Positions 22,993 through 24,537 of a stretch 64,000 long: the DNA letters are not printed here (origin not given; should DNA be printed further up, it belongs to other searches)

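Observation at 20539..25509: Three ATP-grasp ligases plus a GNAT inserted into a dTDP-4-amino-6-deoxyhexose pathway: predicted aminoacyl/peptidyl sugar decoration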

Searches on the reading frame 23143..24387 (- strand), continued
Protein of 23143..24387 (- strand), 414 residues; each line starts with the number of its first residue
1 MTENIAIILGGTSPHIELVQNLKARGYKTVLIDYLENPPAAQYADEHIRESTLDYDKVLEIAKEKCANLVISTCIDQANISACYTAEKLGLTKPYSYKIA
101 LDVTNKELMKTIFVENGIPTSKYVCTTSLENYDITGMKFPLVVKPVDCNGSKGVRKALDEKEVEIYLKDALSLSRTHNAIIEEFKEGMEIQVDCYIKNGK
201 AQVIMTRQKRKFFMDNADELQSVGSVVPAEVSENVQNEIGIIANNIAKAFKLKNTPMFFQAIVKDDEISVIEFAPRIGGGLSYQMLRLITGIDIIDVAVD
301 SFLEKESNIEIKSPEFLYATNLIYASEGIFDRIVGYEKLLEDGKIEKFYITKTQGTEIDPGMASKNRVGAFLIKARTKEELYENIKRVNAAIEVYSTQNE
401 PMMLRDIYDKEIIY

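Call 70: fold_search(model_id=the predicted structure, library=pdb)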
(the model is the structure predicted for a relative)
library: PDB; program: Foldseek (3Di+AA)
matches with E <= 10: 1886; with E <= 0.001: 520
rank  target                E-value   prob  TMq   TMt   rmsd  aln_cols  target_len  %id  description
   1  4dim                  1.8e-30  1.00  0.76  0.79   4.6       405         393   19  Crystal structure of phosphoribosylglycinamide synthetase from Anaerococcus prevotii (released 2012-02-29)
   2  3vot_B                1.6e-28  1.00  0.80  0.84   3.3       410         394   21  Crystal structure of L-amino acid ligase from Bacillus licheniformis (released 2012-11-07)
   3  3vot_A                1.5e-26  1.00  0.80  0.81   3.6       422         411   21  Crystal structure of L-amino acid ligase from Bacillus licheniformis (released 2012-11-07)
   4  2dwc_B                5.3e-26  1.00  0.73  0.74   4.5       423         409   18  Crystal structure of Probable phosphoribosylglycinamide formyl transferase from Pyrococcus horikoshii OT3 complexed wi (released 2007-02-10)
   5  4wd3_A                6.7e-26  1.00  0.71  0.76   4.7       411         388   18  Crystal structure of an L-amino acid ligase RizA (released 2015-09-09)
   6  2dwc_A                2.4e-25  1.00  0.71  0.73   4.7       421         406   18  Crystal structure of Probable phosphoribosylglycinamide formyl transferase from Pyrococcus horikoshii OT3 complexed wi (released 2007-02-10)
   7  2czg_A                4.2e-25  1.00  0.71  0.73   4.6       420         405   18  Crystal structure of Probable phosphoribosylglycinamide formyl transferase (PH0318) from Pyrococcus horikoshii OT3 (released 2006-01-13)
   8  3vmm                  2.4e-24  1.00  0.74  0.66   4.8       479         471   16  Crystal structure of BacD, an L-amino acid dipeptide ligase from Bacillus subtilis (released 2012-04-11)
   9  1kj8_A                4.1e-24  1.00  0.76  0.81   3.8       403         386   16  Crystal Structure of PurT-Encoded Glycinamide Ribonucleotide Transformylase in Complex with Mg-ATP and GAR (released 2002-06-28)
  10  2czg_B                4.7e-24  1.00  0.69  0.71   4.8       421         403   18  Crystal structure of Probable phosphoribosylglycinamide formyl transferase (PH0318) from Pyrococcus horikoshii OT3 (released 2006-01-13)
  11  1kjq_B                5.3e-24  1.00  0.75  0.80   3.9       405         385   16  Crystal structure of glycinamide ribonucleotide transformylase in complex with Mg-ADP (released 2002-06-28)
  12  3v4s_B                6.6e-24  1.00  0.71  0.76   4.7       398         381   18  Crystal Structure of ADP-ATP complex of purK: N5-carboxyaminoimidazole ribonucleotide synthetase (released 2013-02-13)
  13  1kjq_A                8.4e-24  1.00  0.76  0.80   3.8       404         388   17  Crystal structure of glycinamide ribonucleotide transformylase in complex with Mg-ADP (released 2002-06-28)
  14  3ax6_C                9.5e-24  1.00  0.72  0.82   4.0       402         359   19  Crystal structure of N5-carboxyaminoimidazole ribonucleotide synthetase from Thermotoga maritima (released 2012-04-25)
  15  4dlk_A                1.3e-23  1.00  0.71  0.77   4.7       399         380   18  Crystal Structure of ATP-Ca++ complex of purK: N5-carboxyaminoimidazole ribonucleotide synthetase (released 2013-02-06)
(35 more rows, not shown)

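Call 76: search_solved_structures(query=L010:8079-8978:+, max_evalue=1)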
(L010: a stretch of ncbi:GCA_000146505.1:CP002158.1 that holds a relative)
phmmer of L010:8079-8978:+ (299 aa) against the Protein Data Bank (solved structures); distinct sequences matched with E-value up to 1: 1.
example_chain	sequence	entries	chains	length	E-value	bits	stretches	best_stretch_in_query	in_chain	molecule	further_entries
7pwg_W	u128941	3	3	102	0.51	12.9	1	120-158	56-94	Ribosomal protein L24A | 60S ribosomal protein eL24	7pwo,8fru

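Call 82: find_encoding_contigs(protein=P0130, flank=9000, max_places=1)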
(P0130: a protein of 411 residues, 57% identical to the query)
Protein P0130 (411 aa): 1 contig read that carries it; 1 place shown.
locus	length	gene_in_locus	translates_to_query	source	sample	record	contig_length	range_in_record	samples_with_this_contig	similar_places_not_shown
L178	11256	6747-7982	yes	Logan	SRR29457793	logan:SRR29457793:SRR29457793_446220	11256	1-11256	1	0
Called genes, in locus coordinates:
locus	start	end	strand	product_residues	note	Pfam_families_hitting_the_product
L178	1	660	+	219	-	?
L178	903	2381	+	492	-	PF01943:Polysacc_synt, PF13440:Polysacc_synt_3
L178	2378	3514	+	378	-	PF01041:DegT_DnrJ_EryC1, PF01212:Beta_elim_lyase (faint)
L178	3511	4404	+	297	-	-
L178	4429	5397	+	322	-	PF00389:2-Hacid_dh, PF02826:2-Hacid_dh_C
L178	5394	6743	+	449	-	PF03972:MmgE_PrpD_N, PF19305:MmgE_PrpD_C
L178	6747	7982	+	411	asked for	PF01071:GARS_A, PF02222:ATP-grasp (weak), PF02655:ATP-grasp_3, PF02786:CPSase_L_D2, PF07478:Dala_Dala_lig_C, PF13535:ATP-grasp_4, PF15632:ATPgrasp_Ter (weak), PF18603:LAL_C2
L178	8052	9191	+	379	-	PF15617:C-C_Bond_Lyase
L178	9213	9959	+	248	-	PF25084:LbH_EIF2B (faint), PF25087:GMPPB_C (faint), PF00132:Hexapep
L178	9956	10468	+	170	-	PF05683:Fumerase_C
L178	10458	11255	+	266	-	?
